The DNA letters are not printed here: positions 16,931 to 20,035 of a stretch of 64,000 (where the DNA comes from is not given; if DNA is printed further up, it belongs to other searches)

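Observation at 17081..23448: MtrC/OmcA-like decaheme cytochrome gene immediately upstream of a group-1 [NiFe] uptake hydrogenase operon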

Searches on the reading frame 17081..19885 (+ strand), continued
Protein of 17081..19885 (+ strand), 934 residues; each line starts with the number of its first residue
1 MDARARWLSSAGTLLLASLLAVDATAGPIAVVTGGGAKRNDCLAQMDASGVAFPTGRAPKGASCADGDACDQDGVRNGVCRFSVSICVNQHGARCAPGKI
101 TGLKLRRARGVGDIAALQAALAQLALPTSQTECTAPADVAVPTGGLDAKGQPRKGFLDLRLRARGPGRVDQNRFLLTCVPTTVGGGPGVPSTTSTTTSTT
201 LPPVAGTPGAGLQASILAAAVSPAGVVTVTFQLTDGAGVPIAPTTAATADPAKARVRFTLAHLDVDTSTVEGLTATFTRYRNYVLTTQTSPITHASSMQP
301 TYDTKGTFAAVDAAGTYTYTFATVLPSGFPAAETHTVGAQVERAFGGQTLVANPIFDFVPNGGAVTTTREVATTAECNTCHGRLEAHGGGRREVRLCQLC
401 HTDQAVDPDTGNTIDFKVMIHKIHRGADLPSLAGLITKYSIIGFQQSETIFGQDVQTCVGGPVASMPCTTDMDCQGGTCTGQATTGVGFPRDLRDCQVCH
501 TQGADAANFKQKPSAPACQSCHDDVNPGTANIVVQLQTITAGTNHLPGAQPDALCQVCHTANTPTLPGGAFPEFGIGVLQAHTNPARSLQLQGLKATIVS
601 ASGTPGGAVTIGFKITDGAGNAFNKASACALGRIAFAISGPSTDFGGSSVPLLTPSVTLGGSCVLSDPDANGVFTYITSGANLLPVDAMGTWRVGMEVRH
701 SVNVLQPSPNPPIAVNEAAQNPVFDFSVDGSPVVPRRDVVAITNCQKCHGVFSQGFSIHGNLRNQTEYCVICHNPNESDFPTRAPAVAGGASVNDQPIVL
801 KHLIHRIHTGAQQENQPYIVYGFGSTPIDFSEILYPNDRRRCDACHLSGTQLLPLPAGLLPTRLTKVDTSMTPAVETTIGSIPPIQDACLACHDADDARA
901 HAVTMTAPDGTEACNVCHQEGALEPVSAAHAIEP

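Call 12: find_related_loci(query=A1, collection=genome_contigs, flank=10000)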
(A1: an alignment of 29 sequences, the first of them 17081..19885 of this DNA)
Query A1 (934 aa) in genome_contigs; peptide patterns used: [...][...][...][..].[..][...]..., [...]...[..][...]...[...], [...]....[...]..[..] (x = any residue, [..] = any of these).
506 stretches matched a pattern; 451 encode a relative of the query (tblastn E <= 1e-3); the best 80 are kept; 80 distinct loci.
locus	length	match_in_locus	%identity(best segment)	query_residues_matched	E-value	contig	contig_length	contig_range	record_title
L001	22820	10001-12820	52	26-931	0e+0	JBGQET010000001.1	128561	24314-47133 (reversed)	MAG: Candidatus Binatia bacterium isolate OBJ2_061818_090_70 k141_748896_length_128561_cov_14.5368, whole genome shotgun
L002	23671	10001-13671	52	2-931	0e+0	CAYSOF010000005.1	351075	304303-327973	MAG TPA_asm: uncultured Candidatus Binatia bacterium isolate binchicken_co179_115 genome assembly, contig: NODE_103_leng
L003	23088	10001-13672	52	6-931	0e+0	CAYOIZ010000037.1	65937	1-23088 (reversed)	MAG TPA_asm: uncultured Candidatus Binatia bacterium isolate binchicken_co199_112 genome assembly, contig: NODE_527_leng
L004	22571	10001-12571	54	38-921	0e+0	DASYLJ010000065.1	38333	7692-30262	MAG TPA_asm: Candidatus Binatia bacterium isolate SMAG_U4345 k141_40745, whole genome shotgun sequence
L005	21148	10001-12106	57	205-932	0e+0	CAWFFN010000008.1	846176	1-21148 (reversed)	MAG: uncultured delta proteobacterium isolate MFD00822.bin.1.250 genome assembly, contig: contig_44102, whole genome sho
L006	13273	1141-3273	58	203-932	0e+0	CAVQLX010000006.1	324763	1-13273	MAG: uncultured delta proteobacterium isolate MFD03975.bin.1.282 genome assembly, contig: contig_1984, whole genome shot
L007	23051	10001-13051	44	1-931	0e+0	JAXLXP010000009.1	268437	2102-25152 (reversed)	MAG: Candidatus Binatia bacterium isolate STL-DESB4 C2.194.fa-9, whole genome shotgun sequence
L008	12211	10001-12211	49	4-932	0e+0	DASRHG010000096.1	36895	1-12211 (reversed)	MAG TPA_asm: Candidatus Binatia bacterium isolate SMAG_U10078 k141_901264, whole genome shotgun sequence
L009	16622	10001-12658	48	32-931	0e+0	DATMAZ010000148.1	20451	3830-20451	MAG TPA_asm: Candidatus Limnocylindria bacterium isolate SMAG_U13339 k141_463870, whole genome shotgun sequence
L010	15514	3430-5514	45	190-932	8e-170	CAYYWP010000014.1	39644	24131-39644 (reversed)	MAG TPA_asm: uncultured Candidatus Binatia bacterium isolate SRP237561_co1_359 genome assembly, contig: NODE_1393_length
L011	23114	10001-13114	52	211-930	3e-168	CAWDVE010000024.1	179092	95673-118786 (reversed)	MAG: uncultured Candidatus Rokubacteria bacterium isolate MFD05674.bin.2.168 genome assembly, contig: contig_58972, whol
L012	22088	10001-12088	44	185-930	4e-162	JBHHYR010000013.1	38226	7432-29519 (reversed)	MAG: Candidatus Binatia bacterium isolate Maj_2_bin.38 NODE_354_length_38226_cov_6.518771, whole genome shotgun sequence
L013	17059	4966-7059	44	190-931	8e-162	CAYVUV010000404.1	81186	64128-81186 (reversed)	MAG TPA_asm: uncultured Candidatus Binatia bacterium isolate binchicken_co200_21 genome assembly, contig: k141_1138925,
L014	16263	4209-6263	44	203-931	4e-161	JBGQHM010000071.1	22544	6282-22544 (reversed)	MAG: Candidatus Binatia bacterium isolate OBJ2_061818_070_72 k141_1708591_length_22544_cov_14.2909, whole genome shotgun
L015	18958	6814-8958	43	190-934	2e-160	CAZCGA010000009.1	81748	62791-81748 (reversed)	MAG TPA_asm: uncultured Candidatus Binatia bacterium isolate SRP119689_co1_8 genome assembly, contig: NODE_288_length_81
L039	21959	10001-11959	38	211-931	3e-118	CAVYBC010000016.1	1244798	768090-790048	MAG: Terriglobia bacterium isolate MFD04967.bin.1.142 genome assembly, contig: contig_4899, whole genome shotgun sequenc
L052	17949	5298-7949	51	16-931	0e+0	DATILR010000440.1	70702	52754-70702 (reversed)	MAG TPA_asm: Candidatus Binatus sp. isolate SMAG_U15749 k141_1705209, whole genome shotgun sequence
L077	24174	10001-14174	38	203-931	3e-103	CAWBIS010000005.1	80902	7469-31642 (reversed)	MAG: Terriglobia bacterium isolate MFD04752.bin.3.16 genome assembly, contig: contig_102492, whole genome shotgun sequen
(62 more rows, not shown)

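Call 14: find_encoding_contigs(protein=P0002, flank=10000, max_places=4)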
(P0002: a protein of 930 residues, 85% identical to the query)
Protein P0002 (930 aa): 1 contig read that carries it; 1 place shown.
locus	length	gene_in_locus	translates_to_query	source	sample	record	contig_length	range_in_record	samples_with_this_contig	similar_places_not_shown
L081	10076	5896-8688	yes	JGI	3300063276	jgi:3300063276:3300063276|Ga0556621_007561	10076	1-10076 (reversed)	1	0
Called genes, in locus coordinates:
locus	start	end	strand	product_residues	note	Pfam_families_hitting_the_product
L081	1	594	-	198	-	?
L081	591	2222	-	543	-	PF00342:PGI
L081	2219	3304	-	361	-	PF00923:TAL_FSA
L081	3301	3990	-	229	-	PF00702:Hydrolase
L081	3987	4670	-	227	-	PF00480:ROK (weak)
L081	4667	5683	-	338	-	PF03446:NAD_binding_2, PF03807:F420_oxidored, PF00393:6PGD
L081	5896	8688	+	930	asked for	PF09699:Paired_CXXCH_1 (faint), PF14522:Cytochrome_C7 (faint), PF14537:Cytochrom_c3_2 (faint), PF22113:Mtrc-MtrF_II-IV_dom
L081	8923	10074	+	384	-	?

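Call 15: find_encoding_contigs(protein=P0003, flank=10000, max_places=3)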
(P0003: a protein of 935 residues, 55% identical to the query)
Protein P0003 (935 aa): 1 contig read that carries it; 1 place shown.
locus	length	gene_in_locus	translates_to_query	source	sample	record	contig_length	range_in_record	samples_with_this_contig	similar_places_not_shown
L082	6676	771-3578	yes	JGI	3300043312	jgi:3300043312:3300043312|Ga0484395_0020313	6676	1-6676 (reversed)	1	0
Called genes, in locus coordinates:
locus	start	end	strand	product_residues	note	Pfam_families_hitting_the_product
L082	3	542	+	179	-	?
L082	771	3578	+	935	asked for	PF14522:Cytochrome_C7 (faint), PF14537:Cytochrom_c3_2 (faint), PF22113:Mtrc-MtrF_II-IV_dom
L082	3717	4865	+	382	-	PF02771:Acyl-CoA_dh_N, PF02770:Acyl-CoA_dh_M, PF00441:Acyl-CoA_dh_1, PF08028:Acyl-CoA_dh_2 (weak)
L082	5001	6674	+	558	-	?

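Call 24: find_related_loci(query=A1, collection=metagenome_contigs, flank=10000)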
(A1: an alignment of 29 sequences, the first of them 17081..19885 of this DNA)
Query A1 (934 aa) in metagenome_contigs; peptide patterns used: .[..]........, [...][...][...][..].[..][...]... (x = any residue, [..] = any of these).
404 stretches matched a pattern; 305 encode a relative of the query (tblastn E <= 1e-3); the best 80 are kept; 80 distinct loci.
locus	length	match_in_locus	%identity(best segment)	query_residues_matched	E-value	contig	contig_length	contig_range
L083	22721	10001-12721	89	27-934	0e+0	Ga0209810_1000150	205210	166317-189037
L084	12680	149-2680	90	89-934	0e+0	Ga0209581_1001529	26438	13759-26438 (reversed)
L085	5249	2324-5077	52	4-934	0e+0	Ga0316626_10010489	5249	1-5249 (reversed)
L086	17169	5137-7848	51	32-934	0e+0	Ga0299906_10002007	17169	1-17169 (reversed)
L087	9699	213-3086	51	4-931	0e+0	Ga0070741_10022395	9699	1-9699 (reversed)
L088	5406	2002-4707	53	13-931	0e+0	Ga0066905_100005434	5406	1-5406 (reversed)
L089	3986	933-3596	52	13-931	0e+0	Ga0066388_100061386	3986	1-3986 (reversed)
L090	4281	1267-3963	52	7-931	0e+0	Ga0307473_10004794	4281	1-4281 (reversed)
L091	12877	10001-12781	52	20-932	0e+0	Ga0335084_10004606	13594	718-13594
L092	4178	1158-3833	49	6-931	0e+0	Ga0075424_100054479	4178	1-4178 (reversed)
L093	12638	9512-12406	51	1-932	0e+0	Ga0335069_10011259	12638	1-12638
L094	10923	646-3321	49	6-931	0e+0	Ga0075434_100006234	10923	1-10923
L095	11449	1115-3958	52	1-932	0e+0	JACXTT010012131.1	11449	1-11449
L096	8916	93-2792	50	4-931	0e+0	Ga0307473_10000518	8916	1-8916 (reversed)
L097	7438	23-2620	52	31-931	0e+0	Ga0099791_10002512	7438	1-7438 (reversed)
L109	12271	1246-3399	55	208-934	0e+0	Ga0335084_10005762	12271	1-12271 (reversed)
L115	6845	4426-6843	48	31-852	0e+0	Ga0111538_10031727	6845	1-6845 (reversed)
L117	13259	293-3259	44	15-931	0e+0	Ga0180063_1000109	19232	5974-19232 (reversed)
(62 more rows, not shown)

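Call 31: search_protein_families(library=pfam, proteins=[L109:829-3402:+, L109:3432-3782:+, L109:3778-4476:+, L109:4493-5665:+, L109:5662-6582:+, L109:6579-7844:+, L109:7822-9522:+, L109:9519-10088:+, L109:493-810:+], max_evalue=0.001)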
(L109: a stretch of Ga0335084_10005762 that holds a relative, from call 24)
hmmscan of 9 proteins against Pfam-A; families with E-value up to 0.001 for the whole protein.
L109:829-3402:+ (857 aa): 4 families
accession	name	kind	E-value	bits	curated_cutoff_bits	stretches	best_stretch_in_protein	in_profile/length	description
PF22113.1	Mtrc-MtrF_II-IV_dom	-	2.6e-50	170.8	30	2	666-853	1-175/176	Outer membrane cytochrome MtrC/MtrF-like, domains II/IV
PF14522.11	Cytochrome_C7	-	7e-14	51.8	24.8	0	299-335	33-67/67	Cytochrome c7 and related cytochrome c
PF14537.11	Cytochrom_c3_2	-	3.1e-12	47.2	25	1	426-492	8-70/79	Cytochrome c3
PF09699.15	Paired_CXXCH_1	-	4.3e-10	39.5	20.6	0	307-338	6-40/41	Doubled CXXCH motif (Paired_CXXCH_1)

L109:3432-3782:+ (116 aa): 1 family
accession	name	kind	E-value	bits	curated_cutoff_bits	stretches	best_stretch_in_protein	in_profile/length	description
PF01155.25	HypA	-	2.4e-21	76.3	28.9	1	1-109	1-111/112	Hydrogenase/urease nickel incorporation, metallochaperone, hypA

L109:3778-4476:+ (232 aa): 1 family
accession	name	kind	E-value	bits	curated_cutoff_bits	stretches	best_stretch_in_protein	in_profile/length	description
PF02492.25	cobW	-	1.7e-18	67.3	20.7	1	43-196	3-172/180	CobW/HypB/UreG, nucleotide-binding domain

L109:4493-5665:+ (390 aa): 2 families
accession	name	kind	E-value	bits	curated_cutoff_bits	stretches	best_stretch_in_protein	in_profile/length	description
PF01058.29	Oxidored_q6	-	9e-32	109.9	27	1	69-214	1-127/128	NADH ubiquinone oxidoreductase, 20 Kd subunit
PF14720.11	NiFe_hyd_SSU_C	-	1.1e-27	96.6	27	1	234-315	1-77/80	NiFe/NiFeSe hydrogenase small subunit C-terminal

L109:5662-6582:+ (306 aa): 8 families
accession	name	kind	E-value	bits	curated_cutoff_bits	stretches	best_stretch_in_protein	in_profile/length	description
PF13247.11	Fer4_11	-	1.4e-23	83.4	26.2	1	99-198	2-100/100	4Fe-4S dicluster domain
PF12838.12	Fer4_7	-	2.6e-14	53.9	27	2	47-123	1-52/52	4Fe-4S dicluster domain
PF12837.12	Fer4_6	-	1.1e-11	44.5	25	1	132-154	1-23/24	4Fe-4S binding domain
PF13187.11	Fer4_9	-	2.2e-10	40.8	27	2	140-192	2-51/52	4Fe-4S dicluster domain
PF12797.12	Fer4_2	-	5.8e-09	35.8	24.5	2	41-59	3-21/22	4Fe-4S binding domain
PF13237.11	Fer4_10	-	2.1e-08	34.4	25.5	1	103-151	5-53/53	4Fe-4S dicluster domain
PF00037.32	Fer4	-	5.5e-08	32.8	21.1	1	135-154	3-22/24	4Fe-4S binding domain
PF12798.12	Fer4_3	-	4.3e-05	24.5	27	0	140-153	1-14/15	4Fe-4S binding domain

L109:6579-7844:+ (421 aa): 1 family
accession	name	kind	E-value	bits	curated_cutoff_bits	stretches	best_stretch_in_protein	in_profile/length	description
PF03916.19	NrfD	-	1e-12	48.8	25.8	1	48-342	4-302/313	Polysulphide reductase, NrfD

L109:7822-9522:+ (566 aa): 1 family
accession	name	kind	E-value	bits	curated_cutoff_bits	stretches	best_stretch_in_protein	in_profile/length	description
PF00374.24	NiFeSe_Hases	-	4.5e-209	696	25.8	1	39-551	1-508/508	Nickel-dependent hydrogenase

L109:9519-10088:+ (189 aa): 1 family
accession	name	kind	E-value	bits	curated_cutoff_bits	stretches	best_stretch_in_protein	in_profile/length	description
PF01750.23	HycI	-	4.5e-20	72.3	23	1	34-159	3-129/130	Hydrogenase maturation protease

L109:493-810:+ (105 aa): 2 families
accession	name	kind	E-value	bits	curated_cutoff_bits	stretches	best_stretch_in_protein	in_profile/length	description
PF13442.11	Cytochrome_CBB3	-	5.9e-11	43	27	1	20-98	2-68/68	Cytochrome C oxidase, cbb3-type, subunit III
PF00034.26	Cytochrom_C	-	5.8e-07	31.2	21.3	1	21-101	1-89/90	Cytochrome c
